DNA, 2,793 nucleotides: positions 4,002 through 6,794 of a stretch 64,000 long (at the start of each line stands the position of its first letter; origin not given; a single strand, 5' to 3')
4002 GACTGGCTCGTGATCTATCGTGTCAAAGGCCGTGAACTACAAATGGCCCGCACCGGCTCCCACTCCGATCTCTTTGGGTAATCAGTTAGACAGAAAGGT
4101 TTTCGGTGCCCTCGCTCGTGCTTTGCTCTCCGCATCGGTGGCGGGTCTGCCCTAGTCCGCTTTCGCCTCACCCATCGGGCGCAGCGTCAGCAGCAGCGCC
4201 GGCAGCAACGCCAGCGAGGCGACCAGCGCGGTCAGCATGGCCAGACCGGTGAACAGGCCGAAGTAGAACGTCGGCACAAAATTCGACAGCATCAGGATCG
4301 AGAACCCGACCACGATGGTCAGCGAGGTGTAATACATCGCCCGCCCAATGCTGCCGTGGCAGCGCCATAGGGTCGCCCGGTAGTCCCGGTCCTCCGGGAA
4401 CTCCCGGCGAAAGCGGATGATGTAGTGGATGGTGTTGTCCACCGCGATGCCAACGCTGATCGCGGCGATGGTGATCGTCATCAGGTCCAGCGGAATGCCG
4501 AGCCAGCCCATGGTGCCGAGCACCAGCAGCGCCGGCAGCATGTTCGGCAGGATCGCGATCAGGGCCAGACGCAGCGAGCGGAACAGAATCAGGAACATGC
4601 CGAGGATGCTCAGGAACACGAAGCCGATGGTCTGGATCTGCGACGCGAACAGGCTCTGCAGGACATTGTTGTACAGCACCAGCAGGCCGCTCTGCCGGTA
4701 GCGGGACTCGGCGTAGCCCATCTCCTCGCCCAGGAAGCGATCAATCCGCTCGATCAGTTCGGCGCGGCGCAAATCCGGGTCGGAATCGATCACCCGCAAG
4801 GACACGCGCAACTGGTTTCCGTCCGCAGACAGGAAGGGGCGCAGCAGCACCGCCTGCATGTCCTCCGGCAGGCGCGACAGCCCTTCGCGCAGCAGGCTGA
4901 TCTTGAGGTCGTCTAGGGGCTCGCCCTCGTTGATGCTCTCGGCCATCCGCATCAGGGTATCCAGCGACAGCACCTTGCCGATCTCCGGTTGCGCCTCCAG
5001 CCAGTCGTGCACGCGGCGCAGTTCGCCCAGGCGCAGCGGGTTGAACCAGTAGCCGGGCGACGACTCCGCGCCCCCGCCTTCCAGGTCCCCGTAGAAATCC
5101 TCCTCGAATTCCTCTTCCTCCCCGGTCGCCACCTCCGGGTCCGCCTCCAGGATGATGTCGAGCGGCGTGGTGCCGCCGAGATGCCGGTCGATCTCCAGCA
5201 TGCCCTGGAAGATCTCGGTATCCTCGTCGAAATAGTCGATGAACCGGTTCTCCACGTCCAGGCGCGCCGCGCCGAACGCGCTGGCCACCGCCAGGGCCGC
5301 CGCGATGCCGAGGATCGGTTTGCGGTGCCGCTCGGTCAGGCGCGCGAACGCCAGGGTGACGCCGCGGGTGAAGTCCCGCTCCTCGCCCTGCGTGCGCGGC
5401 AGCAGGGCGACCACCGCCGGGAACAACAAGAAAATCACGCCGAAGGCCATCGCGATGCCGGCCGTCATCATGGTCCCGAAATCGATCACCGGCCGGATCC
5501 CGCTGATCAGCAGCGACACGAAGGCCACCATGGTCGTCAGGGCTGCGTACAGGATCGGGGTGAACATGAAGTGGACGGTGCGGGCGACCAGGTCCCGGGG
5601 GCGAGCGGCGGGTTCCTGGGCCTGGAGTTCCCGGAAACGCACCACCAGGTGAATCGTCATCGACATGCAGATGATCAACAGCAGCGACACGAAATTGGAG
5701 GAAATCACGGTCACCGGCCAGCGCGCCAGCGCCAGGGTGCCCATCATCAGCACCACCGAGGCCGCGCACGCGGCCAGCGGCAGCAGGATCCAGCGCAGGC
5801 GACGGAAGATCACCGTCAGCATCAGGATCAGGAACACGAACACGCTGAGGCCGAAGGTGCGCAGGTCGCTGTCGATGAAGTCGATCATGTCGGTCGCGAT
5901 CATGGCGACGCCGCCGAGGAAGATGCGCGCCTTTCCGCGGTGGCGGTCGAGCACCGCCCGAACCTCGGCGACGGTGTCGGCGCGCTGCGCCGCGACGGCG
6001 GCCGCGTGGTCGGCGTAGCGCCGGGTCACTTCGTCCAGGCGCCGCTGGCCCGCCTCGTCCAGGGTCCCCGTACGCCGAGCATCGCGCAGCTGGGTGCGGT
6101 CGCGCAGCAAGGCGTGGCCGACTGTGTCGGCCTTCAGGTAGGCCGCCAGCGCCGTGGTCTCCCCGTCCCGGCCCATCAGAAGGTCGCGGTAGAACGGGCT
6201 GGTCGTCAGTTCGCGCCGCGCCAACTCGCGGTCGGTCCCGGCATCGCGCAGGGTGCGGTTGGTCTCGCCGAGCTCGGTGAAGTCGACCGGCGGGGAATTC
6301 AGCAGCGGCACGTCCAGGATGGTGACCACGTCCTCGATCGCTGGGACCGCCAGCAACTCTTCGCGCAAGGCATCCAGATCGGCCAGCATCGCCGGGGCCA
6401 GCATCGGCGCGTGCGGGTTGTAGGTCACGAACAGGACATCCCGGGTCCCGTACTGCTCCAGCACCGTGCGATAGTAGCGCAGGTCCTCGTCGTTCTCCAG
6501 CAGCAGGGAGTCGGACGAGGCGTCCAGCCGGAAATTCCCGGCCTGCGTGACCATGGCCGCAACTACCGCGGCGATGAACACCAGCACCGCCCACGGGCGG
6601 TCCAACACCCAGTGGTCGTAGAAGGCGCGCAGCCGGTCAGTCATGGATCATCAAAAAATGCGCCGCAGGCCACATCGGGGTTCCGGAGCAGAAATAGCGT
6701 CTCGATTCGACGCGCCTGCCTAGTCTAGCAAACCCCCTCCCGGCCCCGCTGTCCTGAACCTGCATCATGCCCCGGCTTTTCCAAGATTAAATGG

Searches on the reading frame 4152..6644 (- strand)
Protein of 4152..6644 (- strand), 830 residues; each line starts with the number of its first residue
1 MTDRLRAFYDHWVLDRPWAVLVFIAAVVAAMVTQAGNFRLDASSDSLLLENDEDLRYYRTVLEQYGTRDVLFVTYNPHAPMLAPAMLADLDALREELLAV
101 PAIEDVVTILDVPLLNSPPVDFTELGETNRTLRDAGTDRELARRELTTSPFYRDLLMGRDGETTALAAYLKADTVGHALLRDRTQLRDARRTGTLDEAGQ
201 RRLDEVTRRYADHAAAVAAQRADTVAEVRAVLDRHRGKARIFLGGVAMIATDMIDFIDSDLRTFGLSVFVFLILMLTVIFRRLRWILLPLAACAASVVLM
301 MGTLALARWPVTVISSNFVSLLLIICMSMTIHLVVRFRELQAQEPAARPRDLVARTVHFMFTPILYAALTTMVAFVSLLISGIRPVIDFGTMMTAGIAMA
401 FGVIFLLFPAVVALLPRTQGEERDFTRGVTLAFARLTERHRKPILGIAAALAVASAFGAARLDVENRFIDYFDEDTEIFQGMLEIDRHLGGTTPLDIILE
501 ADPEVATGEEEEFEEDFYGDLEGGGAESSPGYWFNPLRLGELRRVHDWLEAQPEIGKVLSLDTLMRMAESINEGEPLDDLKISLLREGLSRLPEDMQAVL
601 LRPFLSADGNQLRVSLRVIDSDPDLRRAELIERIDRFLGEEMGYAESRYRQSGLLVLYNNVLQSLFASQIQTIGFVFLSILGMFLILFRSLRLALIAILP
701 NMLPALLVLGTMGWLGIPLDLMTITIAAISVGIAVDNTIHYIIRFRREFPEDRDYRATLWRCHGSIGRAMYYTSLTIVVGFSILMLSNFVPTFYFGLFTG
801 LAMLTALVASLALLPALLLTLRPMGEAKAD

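Call 33: search_protein_families(library=pfam, proteins=[window:4152-6644:-], max_evalue=0.001)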
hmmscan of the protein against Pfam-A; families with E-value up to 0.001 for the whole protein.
window:4152-6644:- (830 aa): 4 families
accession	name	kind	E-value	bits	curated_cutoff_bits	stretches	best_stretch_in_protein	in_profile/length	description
PF03176.21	MMPL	-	9.9e-29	100.8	20.5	2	219-419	101-308/333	MMPL family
PF02355.23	SecD_SecF_C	-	3e-06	27.2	20.5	0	268-399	37-170/189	Protein export membrane protein SecD/SecF, C-terminal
PF00873.25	ACR_tran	-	0.00045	18.5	28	1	676-818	341-486/1021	AcrB/AcrD/AcrF family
PF02460.24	Patched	-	0.00047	20.4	23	1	690-818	27-154/156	Patched SSD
